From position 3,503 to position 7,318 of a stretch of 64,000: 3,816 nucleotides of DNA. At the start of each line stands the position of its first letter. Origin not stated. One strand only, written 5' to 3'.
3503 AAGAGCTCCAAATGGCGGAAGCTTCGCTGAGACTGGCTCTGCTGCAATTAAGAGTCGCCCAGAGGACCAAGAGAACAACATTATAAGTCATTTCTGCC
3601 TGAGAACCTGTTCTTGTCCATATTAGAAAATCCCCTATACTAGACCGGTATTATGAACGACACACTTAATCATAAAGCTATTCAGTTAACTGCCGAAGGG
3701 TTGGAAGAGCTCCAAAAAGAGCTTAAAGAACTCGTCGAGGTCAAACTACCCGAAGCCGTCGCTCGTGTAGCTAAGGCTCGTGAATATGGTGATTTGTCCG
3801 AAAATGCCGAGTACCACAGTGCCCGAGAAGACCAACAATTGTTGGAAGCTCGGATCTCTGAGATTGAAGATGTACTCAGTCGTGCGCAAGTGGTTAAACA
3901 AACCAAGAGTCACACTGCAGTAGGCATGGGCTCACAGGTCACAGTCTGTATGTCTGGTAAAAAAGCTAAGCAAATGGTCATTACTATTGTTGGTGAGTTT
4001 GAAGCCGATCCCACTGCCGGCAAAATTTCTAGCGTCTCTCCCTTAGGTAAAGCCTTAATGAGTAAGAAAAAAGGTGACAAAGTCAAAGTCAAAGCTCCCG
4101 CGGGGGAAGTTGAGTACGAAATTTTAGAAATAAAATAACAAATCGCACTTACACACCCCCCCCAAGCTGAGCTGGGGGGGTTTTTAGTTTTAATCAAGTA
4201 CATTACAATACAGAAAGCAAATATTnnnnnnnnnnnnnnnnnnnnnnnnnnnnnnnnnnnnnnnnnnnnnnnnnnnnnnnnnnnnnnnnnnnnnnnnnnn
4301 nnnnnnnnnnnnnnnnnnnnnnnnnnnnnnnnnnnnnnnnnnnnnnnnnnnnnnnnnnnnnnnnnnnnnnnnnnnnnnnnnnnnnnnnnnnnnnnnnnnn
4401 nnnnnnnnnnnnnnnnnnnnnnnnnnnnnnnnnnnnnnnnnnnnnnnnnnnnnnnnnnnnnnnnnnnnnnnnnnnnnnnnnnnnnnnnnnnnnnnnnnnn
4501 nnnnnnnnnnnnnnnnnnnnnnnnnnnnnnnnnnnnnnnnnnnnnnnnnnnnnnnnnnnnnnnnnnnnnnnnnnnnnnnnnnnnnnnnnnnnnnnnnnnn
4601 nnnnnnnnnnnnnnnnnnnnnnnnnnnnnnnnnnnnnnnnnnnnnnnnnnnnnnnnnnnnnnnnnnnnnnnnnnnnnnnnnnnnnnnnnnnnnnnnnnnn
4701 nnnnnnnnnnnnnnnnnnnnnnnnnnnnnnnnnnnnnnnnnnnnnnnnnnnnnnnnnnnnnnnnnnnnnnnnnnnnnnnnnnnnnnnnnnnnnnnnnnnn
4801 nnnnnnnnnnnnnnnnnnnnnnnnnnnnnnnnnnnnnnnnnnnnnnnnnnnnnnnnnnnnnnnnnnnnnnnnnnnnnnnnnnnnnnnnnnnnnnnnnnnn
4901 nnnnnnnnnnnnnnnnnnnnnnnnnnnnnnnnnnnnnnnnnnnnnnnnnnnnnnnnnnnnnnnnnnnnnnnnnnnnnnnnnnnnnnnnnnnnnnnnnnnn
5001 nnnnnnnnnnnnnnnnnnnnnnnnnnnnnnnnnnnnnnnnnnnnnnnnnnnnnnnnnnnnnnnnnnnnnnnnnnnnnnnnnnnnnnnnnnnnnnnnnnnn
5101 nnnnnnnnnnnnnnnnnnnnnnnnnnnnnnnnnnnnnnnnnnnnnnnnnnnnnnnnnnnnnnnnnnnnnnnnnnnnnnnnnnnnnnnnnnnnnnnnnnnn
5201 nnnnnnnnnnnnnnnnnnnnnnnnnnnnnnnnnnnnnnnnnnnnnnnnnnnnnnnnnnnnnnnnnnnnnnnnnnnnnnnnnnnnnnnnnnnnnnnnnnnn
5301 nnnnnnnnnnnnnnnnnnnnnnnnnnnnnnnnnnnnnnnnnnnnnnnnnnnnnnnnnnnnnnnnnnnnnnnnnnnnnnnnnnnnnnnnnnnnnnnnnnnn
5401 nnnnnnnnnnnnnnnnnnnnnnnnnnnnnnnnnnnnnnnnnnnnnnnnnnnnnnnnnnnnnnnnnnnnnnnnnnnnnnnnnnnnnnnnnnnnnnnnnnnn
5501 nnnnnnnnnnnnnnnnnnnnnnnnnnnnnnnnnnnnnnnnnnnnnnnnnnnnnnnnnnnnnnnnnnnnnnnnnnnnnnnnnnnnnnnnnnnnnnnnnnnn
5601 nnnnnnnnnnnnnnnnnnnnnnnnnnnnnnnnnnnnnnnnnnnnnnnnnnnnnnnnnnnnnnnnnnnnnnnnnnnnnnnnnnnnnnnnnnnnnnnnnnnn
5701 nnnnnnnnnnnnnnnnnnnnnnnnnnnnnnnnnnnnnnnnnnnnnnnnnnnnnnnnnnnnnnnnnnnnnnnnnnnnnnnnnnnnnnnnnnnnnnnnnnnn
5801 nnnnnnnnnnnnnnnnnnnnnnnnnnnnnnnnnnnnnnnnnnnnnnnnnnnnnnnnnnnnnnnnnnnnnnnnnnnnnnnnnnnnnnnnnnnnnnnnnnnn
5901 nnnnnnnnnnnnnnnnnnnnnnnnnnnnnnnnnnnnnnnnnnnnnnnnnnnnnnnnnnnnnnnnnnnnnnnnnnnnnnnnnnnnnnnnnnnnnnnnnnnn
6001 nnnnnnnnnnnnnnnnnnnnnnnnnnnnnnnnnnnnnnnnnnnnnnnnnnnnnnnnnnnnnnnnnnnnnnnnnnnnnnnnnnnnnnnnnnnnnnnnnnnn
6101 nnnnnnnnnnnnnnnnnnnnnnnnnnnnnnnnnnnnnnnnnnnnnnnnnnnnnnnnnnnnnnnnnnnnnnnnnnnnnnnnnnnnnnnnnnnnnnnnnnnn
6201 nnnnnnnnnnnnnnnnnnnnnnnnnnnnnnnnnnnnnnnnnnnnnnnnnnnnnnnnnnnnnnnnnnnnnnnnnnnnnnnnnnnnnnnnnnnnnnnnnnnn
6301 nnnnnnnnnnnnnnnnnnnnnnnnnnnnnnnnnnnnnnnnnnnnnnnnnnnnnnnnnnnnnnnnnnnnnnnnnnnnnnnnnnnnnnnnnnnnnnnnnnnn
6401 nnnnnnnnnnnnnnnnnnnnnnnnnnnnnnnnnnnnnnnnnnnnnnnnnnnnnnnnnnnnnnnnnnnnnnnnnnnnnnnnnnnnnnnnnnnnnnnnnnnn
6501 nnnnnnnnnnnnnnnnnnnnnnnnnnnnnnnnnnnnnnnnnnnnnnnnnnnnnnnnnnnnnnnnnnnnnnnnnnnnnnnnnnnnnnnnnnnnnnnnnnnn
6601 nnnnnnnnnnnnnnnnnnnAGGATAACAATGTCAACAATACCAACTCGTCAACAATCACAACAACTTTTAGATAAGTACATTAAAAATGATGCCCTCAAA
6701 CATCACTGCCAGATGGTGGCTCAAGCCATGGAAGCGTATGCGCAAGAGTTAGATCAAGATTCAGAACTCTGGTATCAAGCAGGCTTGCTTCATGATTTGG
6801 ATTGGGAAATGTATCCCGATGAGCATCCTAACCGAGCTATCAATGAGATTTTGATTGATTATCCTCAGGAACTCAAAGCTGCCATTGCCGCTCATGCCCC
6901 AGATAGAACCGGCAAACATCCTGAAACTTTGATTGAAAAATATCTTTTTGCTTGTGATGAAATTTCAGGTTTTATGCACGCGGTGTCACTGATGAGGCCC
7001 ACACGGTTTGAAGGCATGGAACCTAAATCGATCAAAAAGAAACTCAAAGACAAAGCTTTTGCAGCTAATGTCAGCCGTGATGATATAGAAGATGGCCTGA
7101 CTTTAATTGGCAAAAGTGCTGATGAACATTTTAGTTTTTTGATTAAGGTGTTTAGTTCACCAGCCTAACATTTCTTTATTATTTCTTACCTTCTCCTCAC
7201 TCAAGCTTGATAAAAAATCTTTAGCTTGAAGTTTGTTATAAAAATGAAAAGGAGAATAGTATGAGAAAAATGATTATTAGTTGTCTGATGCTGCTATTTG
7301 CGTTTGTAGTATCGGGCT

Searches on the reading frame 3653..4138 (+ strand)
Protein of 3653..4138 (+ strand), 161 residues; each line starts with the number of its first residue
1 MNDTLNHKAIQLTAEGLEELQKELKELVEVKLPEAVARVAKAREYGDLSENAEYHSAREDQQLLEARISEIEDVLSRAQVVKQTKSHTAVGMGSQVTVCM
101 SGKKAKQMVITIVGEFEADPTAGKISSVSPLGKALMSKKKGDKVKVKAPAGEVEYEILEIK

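Call 11: search_protein_families(library=pfam, proteins=[window:3653-4138:+])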
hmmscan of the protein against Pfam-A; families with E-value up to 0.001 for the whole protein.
window:3653-4138:+ (161 aa): 2 families
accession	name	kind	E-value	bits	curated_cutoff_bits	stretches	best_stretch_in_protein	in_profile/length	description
PF03449.20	GreA_GreB_N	-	5.2e-27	94.3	24.5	1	10-80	1-71/71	Transcription elongation factor, N-terminal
PF01272.25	GreA_GreB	-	2.1e-24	85.7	26.9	1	86-161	2-76/77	Transcription elongation factor, GreA/GreB, C-term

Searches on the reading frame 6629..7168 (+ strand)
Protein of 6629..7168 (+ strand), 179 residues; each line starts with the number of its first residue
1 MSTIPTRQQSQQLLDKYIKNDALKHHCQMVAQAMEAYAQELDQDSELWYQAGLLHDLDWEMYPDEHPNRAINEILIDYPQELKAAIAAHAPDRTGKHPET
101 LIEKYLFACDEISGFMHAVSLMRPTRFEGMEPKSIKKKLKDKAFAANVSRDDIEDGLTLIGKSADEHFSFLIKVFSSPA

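Call 8: search_protein_families(library=pfam, proteins=[window:6629-7168:+])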
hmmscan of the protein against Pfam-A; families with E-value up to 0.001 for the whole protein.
window:6629-7168:+ (179 aa): 1 family
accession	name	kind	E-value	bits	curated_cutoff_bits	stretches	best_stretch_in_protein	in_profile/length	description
PF01966.28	HD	-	4.9e-06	27.3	22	1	25-111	3-112/116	HD domain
